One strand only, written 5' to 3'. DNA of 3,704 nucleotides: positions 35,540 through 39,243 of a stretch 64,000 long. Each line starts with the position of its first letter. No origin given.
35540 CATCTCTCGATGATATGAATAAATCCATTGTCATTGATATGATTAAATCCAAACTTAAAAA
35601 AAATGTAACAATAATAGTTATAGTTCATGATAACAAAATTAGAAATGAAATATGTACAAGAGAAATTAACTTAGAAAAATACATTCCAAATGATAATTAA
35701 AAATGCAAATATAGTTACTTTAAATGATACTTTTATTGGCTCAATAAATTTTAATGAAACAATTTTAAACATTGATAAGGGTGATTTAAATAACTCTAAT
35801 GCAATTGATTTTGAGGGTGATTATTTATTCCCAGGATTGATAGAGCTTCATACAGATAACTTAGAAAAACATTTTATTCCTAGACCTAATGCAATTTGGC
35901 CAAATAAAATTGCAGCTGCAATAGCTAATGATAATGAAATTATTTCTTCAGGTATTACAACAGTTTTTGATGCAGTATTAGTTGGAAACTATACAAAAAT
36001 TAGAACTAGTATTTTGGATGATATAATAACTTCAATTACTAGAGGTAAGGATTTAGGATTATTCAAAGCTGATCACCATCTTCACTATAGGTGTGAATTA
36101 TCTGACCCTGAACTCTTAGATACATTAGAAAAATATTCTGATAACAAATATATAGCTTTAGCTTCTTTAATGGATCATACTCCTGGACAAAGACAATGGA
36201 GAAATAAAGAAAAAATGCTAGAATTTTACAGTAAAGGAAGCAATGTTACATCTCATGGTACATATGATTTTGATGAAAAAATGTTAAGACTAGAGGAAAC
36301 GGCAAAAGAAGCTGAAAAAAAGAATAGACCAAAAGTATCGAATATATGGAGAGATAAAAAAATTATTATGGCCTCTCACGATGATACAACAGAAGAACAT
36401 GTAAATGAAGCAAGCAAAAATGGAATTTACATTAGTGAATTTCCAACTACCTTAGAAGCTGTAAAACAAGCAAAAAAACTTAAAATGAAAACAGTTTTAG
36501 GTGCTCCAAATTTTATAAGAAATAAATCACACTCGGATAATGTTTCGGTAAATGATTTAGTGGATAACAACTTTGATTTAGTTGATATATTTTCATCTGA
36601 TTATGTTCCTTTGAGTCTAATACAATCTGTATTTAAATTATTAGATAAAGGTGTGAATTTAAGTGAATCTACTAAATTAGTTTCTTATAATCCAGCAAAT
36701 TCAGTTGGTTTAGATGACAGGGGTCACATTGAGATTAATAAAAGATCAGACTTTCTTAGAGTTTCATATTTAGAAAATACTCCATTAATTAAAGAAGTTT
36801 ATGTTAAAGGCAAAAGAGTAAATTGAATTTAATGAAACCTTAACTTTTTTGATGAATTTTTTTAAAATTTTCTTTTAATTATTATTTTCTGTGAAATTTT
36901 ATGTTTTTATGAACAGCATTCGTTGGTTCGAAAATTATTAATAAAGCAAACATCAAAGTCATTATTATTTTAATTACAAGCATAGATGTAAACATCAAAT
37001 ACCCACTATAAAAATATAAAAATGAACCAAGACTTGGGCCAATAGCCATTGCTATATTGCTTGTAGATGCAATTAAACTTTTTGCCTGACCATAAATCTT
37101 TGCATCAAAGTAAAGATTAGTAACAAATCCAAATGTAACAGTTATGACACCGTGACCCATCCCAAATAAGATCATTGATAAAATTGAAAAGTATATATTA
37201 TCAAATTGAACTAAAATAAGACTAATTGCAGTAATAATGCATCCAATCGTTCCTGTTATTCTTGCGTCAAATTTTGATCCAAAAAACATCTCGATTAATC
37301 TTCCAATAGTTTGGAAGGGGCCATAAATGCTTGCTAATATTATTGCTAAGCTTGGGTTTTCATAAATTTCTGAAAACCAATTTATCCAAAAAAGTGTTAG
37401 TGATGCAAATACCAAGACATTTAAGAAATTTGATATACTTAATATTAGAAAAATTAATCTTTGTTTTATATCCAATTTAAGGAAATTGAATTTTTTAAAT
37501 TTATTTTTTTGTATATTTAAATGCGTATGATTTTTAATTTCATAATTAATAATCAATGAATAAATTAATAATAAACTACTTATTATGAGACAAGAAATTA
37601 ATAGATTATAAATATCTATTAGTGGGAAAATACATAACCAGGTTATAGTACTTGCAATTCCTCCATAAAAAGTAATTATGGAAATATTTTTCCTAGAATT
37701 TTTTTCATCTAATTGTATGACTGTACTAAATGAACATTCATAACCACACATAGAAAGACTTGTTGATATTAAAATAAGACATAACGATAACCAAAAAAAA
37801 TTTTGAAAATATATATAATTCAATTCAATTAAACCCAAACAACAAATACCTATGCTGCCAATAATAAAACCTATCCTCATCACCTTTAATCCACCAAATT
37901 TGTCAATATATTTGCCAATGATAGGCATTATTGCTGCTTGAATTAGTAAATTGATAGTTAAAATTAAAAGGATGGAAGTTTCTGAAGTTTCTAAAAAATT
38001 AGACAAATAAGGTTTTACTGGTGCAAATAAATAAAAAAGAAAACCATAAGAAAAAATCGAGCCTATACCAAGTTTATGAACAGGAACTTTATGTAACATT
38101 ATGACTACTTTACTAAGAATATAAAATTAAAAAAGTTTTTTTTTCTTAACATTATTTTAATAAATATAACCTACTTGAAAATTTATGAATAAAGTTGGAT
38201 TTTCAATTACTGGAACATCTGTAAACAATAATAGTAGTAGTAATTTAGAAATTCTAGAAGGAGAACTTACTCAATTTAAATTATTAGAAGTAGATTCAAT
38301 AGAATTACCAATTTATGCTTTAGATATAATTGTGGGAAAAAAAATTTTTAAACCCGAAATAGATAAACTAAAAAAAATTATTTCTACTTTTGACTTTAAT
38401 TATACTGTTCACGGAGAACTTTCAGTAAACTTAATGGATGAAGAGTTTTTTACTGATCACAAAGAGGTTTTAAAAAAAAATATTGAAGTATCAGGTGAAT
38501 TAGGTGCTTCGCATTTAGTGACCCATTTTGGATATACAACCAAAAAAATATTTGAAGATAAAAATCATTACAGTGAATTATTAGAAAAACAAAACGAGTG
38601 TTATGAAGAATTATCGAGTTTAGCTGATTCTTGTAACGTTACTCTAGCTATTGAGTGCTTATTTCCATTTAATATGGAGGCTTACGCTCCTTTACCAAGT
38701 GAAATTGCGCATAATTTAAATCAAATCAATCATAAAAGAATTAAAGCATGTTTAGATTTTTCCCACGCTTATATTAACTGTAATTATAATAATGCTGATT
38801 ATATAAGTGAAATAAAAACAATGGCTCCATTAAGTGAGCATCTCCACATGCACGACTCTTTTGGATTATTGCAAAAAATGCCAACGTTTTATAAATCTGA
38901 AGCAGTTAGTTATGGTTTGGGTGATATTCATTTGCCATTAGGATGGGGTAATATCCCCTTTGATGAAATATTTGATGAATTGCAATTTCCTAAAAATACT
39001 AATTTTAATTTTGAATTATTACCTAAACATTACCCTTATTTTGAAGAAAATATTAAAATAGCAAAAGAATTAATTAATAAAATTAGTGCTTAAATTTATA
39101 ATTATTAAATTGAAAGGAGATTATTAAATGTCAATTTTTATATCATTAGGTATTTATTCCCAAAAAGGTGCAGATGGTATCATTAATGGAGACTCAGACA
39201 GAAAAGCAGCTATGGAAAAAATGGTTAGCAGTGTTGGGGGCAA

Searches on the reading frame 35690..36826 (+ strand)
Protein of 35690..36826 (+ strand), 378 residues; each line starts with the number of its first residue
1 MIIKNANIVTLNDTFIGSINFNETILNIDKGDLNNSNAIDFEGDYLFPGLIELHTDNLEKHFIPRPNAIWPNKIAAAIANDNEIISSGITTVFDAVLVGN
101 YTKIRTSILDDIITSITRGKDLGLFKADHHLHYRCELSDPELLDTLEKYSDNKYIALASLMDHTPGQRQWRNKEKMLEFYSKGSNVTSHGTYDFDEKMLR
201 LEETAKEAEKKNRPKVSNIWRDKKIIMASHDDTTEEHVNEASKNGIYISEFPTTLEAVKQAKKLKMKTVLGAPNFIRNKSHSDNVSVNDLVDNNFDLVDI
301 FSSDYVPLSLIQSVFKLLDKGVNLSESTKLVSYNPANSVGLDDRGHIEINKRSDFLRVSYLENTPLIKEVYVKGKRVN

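Call 45: search_protein_families(library=ncbifam, proteins=[window:35690-36826:+], max_evalue=1e-8)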
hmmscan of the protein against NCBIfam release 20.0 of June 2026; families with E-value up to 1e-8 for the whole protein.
window:35690-36826:+ (378 aa): 12 families
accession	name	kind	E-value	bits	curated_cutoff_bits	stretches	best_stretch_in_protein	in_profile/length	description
NF011984.0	PRK15446.1-5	equivalog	1.8e-126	422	260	1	1-377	4-378/379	alpha-D-ribose 1-methylphosphonate 5-triphosphate diphosphatase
TIGR02318.1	phosphono_phnM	equivalog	9.1e-114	380.3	390.55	1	2-377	1-375/376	phosphonate metabolism protein PhnM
NF011983.0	PRK15446.1-4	equivalog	1.8e-109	366.1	486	1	2-377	6-378/379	alpha-D-ribose 1-methylphosphonate 5-triphosphate diphosphatase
NF011981.0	PRK15446.1-2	equivalog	3.3e-94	315.7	375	1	1-377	1-377/378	alpha-D-ribose 1-methylphosphonate 5-triphosphate diphosphatase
NF011982.0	PRK15446.1-3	equivalog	5.7e-92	308.5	684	1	1-377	1-376/377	alpha-D-ribose 1-methylphosphonate 5-triphosphate diphosphatase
NF011990.0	PRK15446.2-6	subfamily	2.5e-88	296.4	233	1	1-377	3-382/390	alpha-D-ribose 1-methylphosphonate 5-triphosphate diphosphatase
NF011989.0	PRK15446.2-5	equivalog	3.3e-69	233.5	565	1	22-377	27-377/385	alpha-D-ribose 1-methylphosphonate 5-triphosphate diphosphatase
NF011987.0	PRK15446.2-3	subfamily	3e-65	220.6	253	1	3-377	14-383/395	alpha-D-ribose 1-methylphosphonate 5-triphosphate diphosphatase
NF011988.0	PRK15446.2-4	equivalog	9.9e-57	192.8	369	1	17-359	18-358/389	alpha-D-ribose 1-methylphosphonate 5-triphosphate diphosphatase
NF011986.0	PRK15446.2-2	equivalog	4.8e-50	170.5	465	1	36-377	40-377/406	alpha-D-ribose 1-methylphosphonate 5-triphosphate diphosphatase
NF011985.0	PRK15446.2-1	equivalog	2.6e-40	138.5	656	1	20-359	23-356/397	alpha-D-ribose 1-methylphosphonate 5-triphosphate diphosphatase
TIGR01178.1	ade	equivalog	3e-09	35.9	472.5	0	243-377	189-330/552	adenine deaminase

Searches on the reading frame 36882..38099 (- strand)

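Call 13: search_protein_families(library=ncbifam, proteins=[window:36882-38099:-], max_evalue=1e-10)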
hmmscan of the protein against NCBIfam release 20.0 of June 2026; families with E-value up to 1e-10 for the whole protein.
window:36882-38099:- (405 aa): 1 family
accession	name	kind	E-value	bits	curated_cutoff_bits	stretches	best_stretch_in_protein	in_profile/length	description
NF033733.1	MFS_ArsK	equivalog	1.1e-31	110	400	1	7-363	5-359/388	arsenite efflux MFS transporter ArsK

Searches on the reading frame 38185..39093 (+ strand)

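Call 45: search_protein_families(library=ncbifam, proteins=[window:38185-39093:+], max_evalue=1e-8)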
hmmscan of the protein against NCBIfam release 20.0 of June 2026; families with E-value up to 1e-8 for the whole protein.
window:38185-39093:+ (302 aa): 0 families

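Call 87: search_protein_families(library=padloc, proteins=[window:38185-39093:+], max_evalue=0.0001)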
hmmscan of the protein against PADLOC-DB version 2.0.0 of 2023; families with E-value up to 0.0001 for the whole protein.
window:38185-39093:+ (302 aa): 0 families

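Call 88: search_protein_families(library=pfam, proteins=[window:38185-39093:+], max_evalue=0.00001)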
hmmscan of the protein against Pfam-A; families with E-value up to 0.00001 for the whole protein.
window:38185-39093:+ (302 aa): 1 family
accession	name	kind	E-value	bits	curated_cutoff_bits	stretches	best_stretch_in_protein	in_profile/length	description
PF01261.30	AP_endonuc_2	-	1.4e-24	87.6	31.1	1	36-270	9-220/249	Xylose isomerase-like TIM barrel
